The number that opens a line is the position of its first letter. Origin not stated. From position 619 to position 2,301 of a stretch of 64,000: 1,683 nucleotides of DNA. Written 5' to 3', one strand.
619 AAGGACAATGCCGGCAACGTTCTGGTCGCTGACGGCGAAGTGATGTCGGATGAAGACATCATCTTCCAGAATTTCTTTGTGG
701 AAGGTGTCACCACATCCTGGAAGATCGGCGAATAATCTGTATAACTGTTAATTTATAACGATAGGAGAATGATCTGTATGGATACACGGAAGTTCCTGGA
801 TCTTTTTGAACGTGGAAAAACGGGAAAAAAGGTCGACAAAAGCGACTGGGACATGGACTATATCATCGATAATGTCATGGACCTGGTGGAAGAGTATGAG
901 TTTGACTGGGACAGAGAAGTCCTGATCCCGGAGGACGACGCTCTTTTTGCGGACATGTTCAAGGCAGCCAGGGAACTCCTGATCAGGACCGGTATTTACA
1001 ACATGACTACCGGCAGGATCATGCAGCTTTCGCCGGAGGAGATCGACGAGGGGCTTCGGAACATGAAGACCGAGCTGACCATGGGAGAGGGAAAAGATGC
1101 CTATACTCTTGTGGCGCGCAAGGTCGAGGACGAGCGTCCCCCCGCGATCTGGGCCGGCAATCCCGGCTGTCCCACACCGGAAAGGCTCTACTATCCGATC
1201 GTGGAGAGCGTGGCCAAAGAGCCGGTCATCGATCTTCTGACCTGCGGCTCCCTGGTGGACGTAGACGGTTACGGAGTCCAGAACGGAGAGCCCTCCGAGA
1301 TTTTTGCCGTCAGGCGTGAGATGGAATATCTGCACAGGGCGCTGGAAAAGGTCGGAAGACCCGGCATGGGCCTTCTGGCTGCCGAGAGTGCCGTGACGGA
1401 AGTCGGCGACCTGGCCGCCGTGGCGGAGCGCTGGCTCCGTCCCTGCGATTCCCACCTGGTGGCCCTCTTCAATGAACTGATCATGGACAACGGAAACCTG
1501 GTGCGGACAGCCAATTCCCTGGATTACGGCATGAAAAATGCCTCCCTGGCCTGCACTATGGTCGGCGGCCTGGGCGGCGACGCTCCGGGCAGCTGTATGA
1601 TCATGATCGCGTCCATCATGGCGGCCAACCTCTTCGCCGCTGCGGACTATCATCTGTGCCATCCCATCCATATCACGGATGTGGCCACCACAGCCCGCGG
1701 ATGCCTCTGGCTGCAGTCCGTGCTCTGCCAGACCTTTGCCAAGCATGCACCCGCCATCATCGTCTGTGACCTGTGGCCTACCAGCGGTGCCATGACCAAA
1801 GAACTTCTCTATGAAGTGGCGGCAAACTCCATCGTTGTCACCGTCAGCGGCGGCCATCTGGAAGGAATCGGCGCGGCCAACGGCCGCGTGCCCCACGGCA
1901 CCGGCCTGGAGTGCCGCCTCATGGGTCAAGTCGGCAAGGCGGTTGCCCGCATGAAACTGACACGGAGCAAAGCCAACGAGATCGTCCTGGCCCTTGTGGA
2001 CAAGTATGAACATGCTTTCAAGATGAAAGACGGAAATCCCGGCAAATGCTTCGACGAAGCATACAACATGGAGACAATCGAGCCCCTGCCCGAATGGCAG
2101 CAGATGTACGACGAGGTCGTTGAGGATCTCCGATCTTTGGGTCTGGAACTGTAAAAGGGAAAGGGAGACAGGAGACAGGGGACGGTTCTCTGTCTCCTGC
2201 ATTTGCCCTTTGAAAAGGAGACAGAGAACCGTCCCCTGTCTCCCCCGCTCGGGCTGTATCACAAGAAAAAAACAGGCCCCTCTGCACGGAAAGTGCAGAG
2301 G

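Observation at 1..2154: Pyrrolysine-free MtmB homolog directly behind a BMP-family binding protein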

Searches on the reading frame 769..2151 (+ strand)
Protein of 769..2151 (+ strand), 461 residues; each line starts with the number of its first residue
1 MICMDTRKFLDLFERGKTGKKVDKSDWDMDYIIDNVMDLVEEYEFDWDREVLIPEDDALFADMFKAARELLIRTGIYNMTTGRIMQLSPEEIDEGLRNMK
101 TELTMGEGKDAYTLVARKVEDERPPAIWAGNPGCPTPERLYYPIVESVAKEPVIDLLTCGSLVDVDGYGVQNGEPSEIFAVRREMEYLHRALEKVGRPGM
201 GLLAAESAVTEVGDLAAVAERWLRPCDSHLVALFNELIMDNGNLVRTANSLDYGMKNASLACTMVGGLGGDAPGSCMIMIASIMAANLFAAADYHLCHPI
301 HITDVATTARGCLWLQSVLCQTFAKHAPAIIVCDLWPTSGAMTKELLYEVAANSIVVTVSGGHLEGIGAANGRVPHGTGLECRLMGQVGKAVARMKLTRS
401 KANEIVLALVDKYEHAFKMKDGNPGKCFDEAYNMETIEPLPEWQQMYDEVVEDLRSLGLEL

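Call 3: search_protein_families(library=pfam, proteins=[window:769-2151:+], max_evalue=0.01)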
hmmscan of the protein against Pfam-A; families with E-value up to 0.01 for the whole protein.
window:769-2151:+ (461 aa): 1 family
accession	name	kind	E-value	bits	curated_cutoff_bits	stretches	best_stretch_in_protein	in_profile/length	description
PF05369.18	MtmB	-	1.8e-96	324.2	25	1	10-459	4-450/450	Monomethylamine methyltransferase MtmB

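Call 4: search_protein_families(library=ncbifam, proteins=[window:769-2151:+], max_evalue=0.01)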
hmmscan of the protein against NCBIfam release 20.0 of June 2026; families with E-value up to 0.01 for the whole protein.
window:769-2151:+ (461 aa): 0 families

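Call 5: search_solved_structures(query=window:769-2151:+, max_evalue=0.01, show_alignments=2)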
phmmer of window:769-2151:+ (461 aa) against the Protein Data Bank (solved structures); distinct sequences matched with E-value up to 0.01: 2.
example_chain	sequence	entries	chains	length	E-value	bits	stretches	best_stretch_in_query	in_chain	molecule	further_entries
1l2q_A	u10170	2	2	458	2e-62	214.8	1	10-459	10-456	monomethylamine methyltransferase | Monomethylamine methyltransferase mtmB1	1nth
1tv2_A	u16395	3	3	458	2.7e-62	214.4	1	10-459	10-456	Monomethylamine methyltransferase mtmB1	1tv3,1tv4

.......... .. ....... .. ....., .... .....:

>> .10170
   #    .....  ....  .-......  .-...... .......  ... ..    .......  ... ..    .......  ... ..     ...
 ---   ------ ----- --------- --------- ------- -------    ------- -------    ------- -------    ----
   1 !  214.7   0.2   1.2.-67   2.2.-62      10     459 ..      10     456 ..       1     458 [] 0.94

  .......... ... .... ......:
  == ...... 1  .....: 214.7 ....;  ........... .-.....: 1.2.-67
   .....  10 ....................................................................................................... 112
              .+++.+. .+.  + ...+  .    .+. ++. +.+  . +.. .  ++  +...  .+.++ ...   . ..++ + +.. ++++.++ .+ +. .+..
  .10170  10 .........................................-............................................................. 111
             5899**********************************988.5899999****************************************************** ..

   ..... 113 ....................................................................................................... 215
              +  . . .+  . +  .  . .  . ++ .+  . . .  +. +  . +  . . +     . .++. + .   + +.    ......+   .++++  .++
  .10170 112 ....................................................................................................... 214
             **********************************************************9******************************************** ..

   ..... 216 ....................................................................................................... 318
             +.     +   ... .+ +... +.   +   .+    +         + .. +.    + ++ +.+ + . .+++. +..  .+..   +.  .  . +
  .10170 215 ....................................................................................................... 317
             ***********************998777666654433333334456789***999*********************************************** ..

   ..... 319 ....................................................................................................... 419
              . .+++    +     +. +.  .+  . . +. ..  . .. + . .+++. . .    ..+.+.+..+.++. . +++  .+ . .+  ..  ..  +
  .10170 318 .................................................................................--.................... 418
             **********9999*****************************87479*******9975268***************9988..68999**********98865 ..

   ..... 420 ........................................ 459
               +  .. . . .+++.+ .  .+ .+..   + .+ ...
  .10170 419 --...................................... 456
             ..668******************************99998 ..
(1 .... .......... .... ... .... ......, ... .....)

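Call 6: find_encoding_contigs(protein=window:769-2151:+, flank=10000, max_places=10)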
Protein window:769-2151:+ (461 aa): no gene with exactly this product is on record in the collection.

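Call 7: find_homologous_proteins(query=window:769-2151:+, max_evalue=0.00001)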
Query window:769-2151:+ (461 aa): 1085 proteins with E <= 0.00001 among 8000 candidates; the best 120 are listed.
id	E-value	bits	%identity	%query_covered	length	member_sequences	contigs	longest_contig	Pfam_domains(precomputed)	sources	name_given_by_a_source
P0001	0.0e+0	1051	99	99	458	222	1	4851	PF05369.19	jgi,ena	jgi:methylamine--corrinoid protein Co-methyltransferase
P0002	2.6e-283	958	90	99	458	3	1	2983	PF05369.19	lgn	-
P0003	6.4e-279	943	88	99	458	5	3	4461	PF05369.19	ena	-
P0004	5.3e-277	937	86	99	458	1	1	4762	PF05369.19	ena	-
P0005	2.5e-268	909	85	99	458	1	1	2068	PF05369.19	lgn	-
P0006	9.8e-268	907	84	99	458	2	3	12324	PF05369.19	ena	-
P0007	1.3e-267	906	84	99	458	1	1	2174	PF05369.19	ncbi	-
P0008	4.8e-267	904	84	99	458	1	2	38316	PF05369.19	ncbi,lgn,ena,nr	ncbi:MAG: monomethylamine:corrinoid methyltransferase [Eubacterium sp.]|nr:monomethylamine:corrinoid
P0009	7.6e-266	900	84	99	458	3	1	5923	PF05369.19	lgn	-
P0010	1.1e-264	896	84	99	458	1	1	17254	PF05369.19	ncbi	-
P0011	1.2e-264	896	84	99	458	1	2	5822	PF05369.19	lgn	-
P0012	4.1e-264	895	84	99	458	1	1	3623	PF05369.19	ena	-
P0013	8.3e-264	894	84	99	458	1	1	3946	PF05369.19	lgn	-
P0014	8.7e-264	894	84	99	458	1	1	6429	PF05369.19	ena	-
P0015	1.8e-263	893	83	99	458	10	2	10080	PF05369.19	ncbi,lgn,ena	-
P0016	2.4e-262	889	83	99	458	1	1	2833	PF05369.19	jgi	-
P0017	2.1e-261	886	81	99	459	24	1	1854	PF05369.19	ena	-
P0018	2.6e-260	882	82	99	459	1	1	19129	PF05369.19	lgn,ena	-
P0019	5.3e-259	878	81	99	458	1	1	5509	PF05369.19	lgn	-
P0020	1.3e-258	876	100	83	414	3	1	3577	PF05369.19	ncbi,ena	-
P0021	1.9e-258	876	81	99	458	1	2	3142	PF05369.19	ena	-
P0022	2.7e-257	872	80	99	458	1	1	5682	PF05369.19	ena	-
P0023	4.0e-255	865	79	99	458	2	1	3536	PF05369.19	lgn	-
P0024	6.6e-255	864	81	99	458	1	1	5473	PF05369.19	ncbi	-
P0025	2.7e-254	862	79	99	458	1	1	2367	PF05369.19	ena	-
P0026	2.8e-254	862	79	99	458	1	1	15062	PF05369.19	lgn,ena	-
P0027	3.8e-254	862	79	99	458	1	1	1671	PF05369.19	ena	-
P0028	9.4e-254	860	79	99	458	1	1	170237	PF05369.19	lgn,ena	-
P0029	1.4e-252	857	79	99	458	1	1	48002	PF05369.19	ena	-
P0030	5.0e-252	855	78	99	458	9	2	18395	PF05369.19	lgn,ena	-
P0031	7.1e-252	854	78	99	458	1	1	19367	PF05369.19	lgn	-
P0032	8.5e-252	854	78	99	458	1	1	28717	PF05369.19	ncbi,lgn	-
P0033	3.8e-251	852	79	99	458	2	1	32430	PF05369.19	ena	-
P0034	7.0e-251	851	78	99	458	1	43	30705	PF05369.19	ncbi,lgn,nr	ncbi:MAG: monomethylamine:corrinoid methyltransferase [Lachnospiraceae bacterium]|nr:monomethylamine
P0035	9.3e-251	851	78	99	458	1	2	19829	PF05369.19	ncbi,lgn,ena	-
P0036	1.4e-250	850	78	99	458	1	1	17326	PF05369.19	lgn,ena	-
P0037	1.5e-250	850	78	99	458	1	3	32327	PF05369.19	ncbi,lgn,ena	-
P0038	1.8e-250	850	78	99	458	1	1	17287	PF05369.19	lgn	-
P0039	2.0e-250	849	78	99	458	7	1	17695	PF05369.19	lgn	-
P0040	2.4e-250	849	78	99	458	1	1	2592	PF05369.19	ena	-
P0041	3.8e-250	849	78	99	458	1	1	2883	PF05369.19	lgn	-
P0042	4.5e-250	848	78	99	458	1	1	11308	PF05369.19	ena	-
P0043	4.9e-250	848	78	99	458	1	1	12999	PF05369.19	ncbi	-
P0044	2.1e-249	846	78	99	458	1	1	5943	PF05369.19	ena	-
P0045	4.0e-249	845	78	99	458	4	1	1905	PF05369.19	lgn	-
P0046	1.2e-248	844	78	99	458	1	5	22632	PF05369.19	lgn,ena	-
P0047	5.4e-248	841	77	99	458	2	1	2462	PF05369.19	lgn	-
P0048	3.4e-247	839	77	99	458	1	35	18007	PF05369.19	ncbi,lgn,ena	-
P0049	9.4e-247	837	77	99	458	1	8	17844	PF05369.19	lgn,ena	-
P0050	1.2e-246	837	77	99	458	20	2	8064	PF05369.19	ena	-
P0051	4.0e-246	835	76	99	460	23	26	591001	PF05369.19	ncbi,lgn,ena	-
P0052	4.7e-246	835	77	99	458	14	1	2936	PF05369.19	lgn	-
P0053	1.3e-244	830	76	99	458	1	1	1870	PF05369.19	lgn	-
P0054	1.7e-244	830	76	99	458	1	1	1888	PF05369.19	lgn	-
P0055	1.7e-244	830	76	99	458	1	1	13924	PF05369.19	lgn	-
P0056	2.3e-244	830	77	99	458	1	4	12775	PF05369.19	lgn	-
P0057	3.8e-244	829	76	99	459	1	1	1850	PF05369.19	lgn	-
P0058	4.4e-244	829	76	99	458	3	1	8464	PF05369.19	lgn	-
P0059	7.7e-244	828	75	99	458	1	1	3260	PF05369.19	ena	-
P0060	2.0e-243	826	76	99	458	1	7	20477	PF05369.19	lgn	-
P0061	3.0e-243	826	76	99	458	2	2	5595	PF05369.19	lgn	-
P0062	1.2e-242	824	77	99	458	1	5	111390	PF05369.19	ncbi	-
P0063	1.7e-242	823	84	91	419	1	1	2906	PF05369.19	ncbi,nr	ncbi:MAG: monomethylamine:corrinoid methyltransferase, partial [Eubacterium sp.]|nr:monomethylamine:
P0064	2.4e-242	823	75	99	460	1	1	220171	PF05369.19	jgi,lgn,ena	-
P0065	2.9e-242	823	76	99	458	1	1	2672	PF05369.19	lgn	-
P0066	7.6e-242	821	76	99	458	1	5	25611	PF05369.19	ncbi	-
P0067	7.9e-242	821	76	99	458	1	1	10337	PF05369.19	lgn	-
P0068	8.0e-242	821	76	99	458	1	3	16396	PF05369.19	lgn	-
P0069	1.6e-241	820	75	99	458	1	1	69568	PF05369.19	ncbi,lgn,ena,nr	ncbi:MAG: monomethylamine:corrinoid methyltransferase [Eubacterium sp.]|nr:monomethylamine:corrinoid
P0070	2.8e-241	819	75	99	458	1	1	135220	PF05369.19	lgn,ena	-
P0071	4.0e-241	819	75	99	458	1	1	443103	PF05369.19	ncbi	-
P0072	6.1e-241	818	75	99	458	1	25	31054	PF05369.19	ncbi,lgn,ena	-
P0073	8.0e-241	818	75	99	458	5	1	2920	PF05369.19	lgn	-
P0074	1.2e-240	817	75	99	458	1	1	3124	PF05369.19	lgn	-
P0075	1.5e-240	817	74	99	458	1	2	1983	PF05369.19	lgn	-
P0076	1.9e-240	817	74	99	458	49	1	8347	PF05369.19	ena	-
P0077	3.4e-240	816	74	99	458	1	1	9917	PF05369.19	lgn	-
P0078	4.8e-240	815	74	99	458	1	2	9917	PF05369.19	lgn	-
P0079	5.1e-240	815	75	99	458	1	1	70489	PF05369.19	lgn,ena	-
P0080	6.0e-240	815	74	99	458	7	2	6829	PF05369.19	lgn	-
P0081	6.3e-240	815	75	99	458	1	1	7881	PF05369.19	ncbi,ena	-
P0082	1.0e-239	814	74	99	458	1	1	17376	PF05369.19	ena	-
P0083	1.9e-239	813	75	99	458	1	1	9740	PF05369.19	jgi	-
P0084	4.8e-239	812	74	99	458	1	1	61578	PF05369.19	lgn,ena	-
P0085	1.1e-237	808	74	99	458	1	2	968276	PF05369.19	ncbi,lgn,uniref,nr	ncbi:Monomethylamine methyltransferase MtmB [uncultured Roseburia sp.]|uniref:Monomethylamine:corrin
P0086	1.4e-237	807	75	99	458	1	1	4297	PF05369.19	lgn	-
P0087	1.5e-237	807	74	99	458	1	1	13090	PF05369.19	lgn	-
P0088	2.7e-237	806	74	99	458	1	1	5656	PF05369.19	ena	-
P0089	8.4e-237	805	74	99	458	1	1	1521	PF05369.19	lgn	-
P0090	6.1e-236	802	74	99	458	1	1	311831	PF05369.19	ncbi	ncbi:monomethylamine:corrinoid methyltransferase [Lachnospiraceae bacterium ZAX-1]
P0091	1.3e-235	801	74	99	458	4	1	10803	PF05369.19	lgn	-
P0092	1.3e-235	801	73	99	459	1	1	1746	PF05369.19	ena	-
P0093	1.3e-235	801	73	99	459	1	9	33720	PF05369.19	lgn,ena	-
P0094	2.0e-235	800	73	99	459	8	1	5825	PF05369.19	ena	-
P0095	2.5e-235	800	73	99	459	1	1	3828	PF05369.19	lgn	-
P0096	3.5e-235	799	74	99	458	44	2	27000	PF05369.19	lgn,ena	-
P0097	5.0e-235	799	73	99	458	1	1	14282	PF05369.19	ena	-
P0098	1.2e-234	797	74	99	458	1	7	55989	PF05369.19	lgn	-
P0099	4.2e-234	796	74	99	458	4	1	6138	PF05369.19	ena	-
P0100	1.3e-233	794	73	99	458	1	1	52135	PF05369.19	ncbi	-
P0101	1.5e-233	794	72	99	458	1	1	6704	PF05369.19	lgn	-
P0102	3.1e-233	793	73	99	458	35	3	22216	PF05369.19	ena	-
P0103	4.9e-233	792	72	99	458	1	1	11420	PF05369.19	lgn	-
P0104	5.2e-233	792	73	99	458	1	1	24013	PF05369.19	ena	-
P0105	1.4e-232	791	72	99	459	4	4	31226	PF05369.19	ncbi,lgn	-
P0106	1.5e-232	791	73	99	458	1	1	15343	PF05369.19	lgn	-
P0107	2.2e-232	790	72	99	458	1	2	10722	PF05369.19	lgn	-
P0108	3.9e-232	789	73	99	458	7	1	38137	PF05369.19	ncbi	-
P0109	6.5e-232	788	73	99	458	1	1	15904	PF05369.19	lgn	-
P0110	6.7e-232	788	72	99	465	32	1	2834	PF05369.19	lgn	-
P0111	6.8e-232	788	72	99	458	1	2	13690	PF05369.19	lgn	-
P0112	9.0e-232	788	72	99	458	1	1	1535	PF05369.19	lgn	-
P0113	1.1e-231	788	72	99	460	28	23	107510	PF05369.19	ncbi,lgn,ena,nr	ncbi:MAG: monomethylamine:corrinoid methyltransferase [Blautia sp.]|nr:monomethylamine:corrinoid met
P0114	8.7e-231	785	72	99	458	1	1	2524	PF05369.19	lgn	-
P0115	9.2e-231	785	73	99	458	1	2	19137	PF05369.19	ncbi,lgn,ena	-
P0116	9.5e-231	785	73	99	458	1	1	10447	PF05369.19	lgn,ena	-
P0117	1.9e-230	784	71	99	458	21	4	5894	PF05369.19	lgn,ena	-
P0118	3.0e-230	783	72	99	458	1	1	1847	PF05369.19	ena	-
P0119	5.2e-230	782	72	99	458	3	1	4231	PF05369.19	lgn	-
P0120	5.6e-230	782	72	99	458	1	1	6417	PF05369.19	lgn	-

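Call 10: find_encoding_contigs(protein=window:778-2151:+, flank=10000, max_places=10)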
Protein window:778-2151:+ (458 aa): 7 contigs read that carry it; 7 places shown.
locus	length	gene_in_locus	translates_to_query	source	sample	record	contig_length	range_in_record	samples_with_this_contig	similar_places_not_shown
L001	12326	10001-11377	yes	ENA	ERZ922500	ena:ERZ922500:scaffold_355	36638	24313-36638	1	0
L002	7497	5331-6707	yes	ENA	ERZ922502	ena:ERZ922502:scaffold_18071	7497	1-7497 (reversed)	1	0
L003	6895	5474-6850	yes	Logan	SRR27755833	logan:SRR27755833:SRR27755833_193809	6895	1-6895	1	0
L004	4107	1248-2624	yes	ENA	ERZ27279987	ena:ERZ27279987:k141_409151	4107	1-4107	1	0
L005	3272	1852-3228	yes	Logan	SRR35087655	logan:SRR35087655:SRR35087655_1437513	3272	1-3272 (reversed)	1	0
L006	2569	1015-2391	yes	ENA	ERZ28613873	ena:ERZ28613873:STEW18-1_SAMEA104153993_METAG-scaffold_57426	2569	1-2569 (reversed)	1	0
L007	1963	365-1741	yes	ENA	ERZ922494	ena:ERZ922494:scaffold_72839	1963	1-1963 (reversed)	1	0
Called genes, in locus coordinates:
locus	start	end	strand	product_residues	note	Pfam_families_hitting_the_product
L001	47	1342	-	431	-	PF00248:Aldo_ket_red, PF13183:Fer4_8 (faint), PF13187:Fer4_9, PF13534:Fer4_17 (weak)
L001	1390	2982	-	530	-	PF01473:Choline_bind_1 (faint), PF19127:Choline_bind_3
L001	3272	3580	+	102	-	-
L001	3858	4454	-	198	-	PF01817:CM_2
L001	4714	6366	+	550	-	PF00005:ABC_tran, PF13304:AAA_21 (faint), PF00005:ABC_tran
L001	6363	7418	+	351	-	PF02653:BPD_transp_2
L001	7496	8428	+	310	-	PF02653:BPD_transp_2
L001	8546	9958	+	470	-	PF02608:Bmp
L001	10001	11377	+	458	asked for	PF05369:MtmB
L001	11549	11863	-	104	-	PF05016:ParE_toxin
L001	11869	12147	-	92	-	PF02604:PhdYeFM_antitox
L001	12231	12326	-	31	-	?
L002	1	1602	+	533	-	?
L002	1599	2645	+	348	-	PF02653:BPD_transp_2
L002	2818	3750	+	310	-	PF02653:BPD_transp_2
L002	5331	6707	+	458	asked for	PF05369:MtmB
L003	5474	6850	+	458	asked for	PF05369:MtmB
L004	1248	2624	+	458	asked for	PF05369:MtmB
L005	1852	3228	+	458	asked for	PF05369:MtmB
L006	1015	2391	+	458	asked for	PF05369:MtmB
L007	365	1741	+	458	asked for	PF05369:MtmB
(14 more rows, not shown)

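Call 14: find_encoding_contigs(protein=P0085, flank=10000, max_places=3)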
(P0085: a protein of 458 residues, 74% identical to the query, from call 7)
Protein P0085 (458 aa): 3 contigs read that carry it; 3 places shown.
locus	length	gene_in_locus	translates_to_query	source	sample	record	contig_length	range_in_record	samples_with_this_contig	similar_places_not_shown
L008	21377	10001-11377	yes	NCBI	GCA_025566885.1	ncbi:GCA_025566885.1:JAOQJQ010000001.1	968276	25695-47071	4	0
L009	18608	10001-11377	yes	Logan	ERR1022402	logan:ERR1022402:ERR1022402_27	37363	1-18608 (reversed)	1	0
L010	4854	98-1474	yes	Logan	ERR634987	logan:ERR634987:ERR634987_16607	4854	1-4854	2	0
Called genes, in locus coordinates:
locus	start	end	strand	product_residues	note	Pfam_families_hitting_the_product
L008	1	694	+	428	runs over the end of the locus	PF13433:Peripla_BP_5, PF13458:Peripla_BP_6, PF01094:ANF_receptor, PF02608:Bmp (faint), PF13433:Peripla_BP_5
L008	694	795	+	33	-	-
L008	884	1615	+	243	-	PF00005:ABC_tran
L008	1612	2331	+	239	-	PF00005:ABC_tran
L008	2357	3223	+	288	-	PF02653:BPD_transp_2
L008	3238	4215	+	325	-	PF02653:BPD_transp_2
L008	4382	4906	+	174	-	PF00156:Pribosyltran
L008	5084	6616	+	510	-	PF00005:ABC_tran, PF13304:AAA_21 (faint), PF00005:ABC_tran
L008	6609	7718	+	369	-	PF02653:BPD_transp_2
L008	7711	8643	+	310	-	PF02653:BPD_transp_2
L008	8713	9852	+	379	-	PF02608:Bmp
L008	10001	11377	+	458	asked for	PF05369:MtmB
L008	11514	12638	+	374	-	PF00248:Aldo_ket_red, PF13746:Fer4_18 (faint), PF13183:Fer4_8 (weak), PF13187:Fer4_9, PF13534:Fer4_17 (weak)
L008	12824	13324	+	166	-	PF03449:GreA_GreB_N, PF01272:GreA_GreB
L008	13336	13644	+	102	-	PF02583:Trns_repr_metal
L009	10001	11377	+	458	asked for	PF05369:MtmB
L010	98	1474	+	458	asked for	PF05369:MtmB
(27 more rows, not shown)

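Call 15: find_encoding_contigs(protein=P0051, flank=10000, max_places=3)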
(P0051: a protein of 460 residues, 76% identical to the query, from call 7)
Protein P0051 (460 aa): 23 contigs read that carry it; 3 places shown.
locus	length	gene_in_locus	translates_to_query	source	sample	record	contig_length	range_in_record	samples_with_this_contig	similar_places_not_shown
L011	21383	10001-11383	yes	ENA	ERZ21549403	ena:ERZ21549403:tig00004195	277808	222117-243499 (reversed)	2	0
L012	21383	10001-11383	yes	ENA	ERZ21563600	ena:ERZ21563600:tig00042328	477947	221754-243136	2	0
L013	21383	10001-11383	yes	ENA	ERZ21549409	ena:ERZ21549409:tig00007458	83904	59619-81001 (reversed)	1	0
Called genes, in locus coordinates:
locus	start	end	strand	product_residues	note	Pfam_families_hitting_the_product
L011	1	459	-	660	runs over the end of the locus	-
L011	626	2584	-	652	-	PF09479:Flg_new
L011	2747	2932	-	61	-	-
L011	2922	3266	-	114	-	-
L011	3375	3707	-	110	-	-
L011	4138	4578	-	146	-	PF00196:GerE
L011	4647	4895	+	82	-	-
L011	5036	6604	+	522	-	PF00005:ABC_tran, PF13304:AAA_21 (faint), PF00005:ABC_tran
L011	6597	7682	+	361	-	PF02653:BPD_transp_2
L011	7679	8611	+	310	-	PF02653:BPD_transp_2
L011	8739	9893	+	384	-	PF02608:Bmp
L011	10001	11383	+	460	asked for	PF05369:MtmB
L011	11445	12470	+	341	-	PF08240:ADH_N, PF16912:Glu_dehyd_C (weak), PF00107:ADH_zinc_N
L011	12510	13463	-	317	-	PF02558:ApbA, PF08546:ApbA_C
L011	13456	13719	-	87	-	PF12833:HTH_18, PF00165:HTH_AraC (weak)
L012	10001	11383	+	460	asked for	PF05369:MtmB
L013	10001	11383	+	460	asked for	PF05369:MtmB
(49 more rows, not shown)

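Call 16: find_encoding_contigs(protein=P0113, flank=10000, max_places=3)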
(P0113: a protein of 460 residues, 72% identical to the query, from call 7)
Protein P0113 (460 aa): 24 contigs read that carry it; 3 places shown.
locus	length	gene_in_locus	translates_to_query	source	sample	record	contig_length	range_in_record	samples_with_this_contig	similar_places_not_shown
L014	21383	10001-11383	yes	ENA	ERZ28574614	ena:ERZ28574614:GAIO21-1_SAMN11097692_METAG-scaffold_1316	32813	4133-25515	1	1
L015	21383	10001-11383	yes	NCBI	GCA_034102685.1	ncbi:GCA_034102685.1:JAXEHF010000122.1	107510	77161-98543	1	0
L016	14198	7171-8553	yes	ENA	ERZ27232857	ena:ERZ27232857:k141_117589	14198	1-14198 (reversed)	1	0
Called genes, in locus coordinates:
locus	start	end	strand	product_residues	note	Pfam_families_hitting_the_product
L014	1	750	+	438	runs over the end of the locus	PF00344:SecY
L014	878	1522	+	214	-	PF00406:ADK, PF13207:AAA_17, PF13671:AAA_33 (faint), PF17213:Hydin_ADK (faint), PF05191:ADK_lid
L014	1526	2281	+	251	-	PF00557:Peptidase_M24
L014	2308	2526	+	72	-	PF01176:eIF-1a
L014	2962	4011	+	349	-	PF01145:Band_7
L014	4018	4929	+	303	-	PF01145:Band_7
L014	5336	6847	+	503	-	PF00005:ABC_tran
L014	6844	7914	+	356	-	PF02653:BPD_transp_2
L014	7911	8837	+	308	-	PF02653:BPD_transp_2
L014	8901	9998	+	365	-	PF02608:Bmp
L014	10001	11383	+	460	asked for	PF05369:MtmB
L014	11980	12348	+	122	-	PF00416:Ribosomal_S13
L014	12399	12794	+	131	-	PF00411:Ribosomal_S11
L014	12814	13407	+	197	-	PF00163:Ribosomal_S4, PF01479:S4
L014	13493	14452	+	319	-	PF01193:RNA_pol_L, PF01000:RNA_pol_A_bac, PF03118:RNA_pol_A_CTD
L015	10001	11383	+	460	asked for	PF05369:MtmB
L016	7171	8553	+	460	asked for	PF05369:MtmB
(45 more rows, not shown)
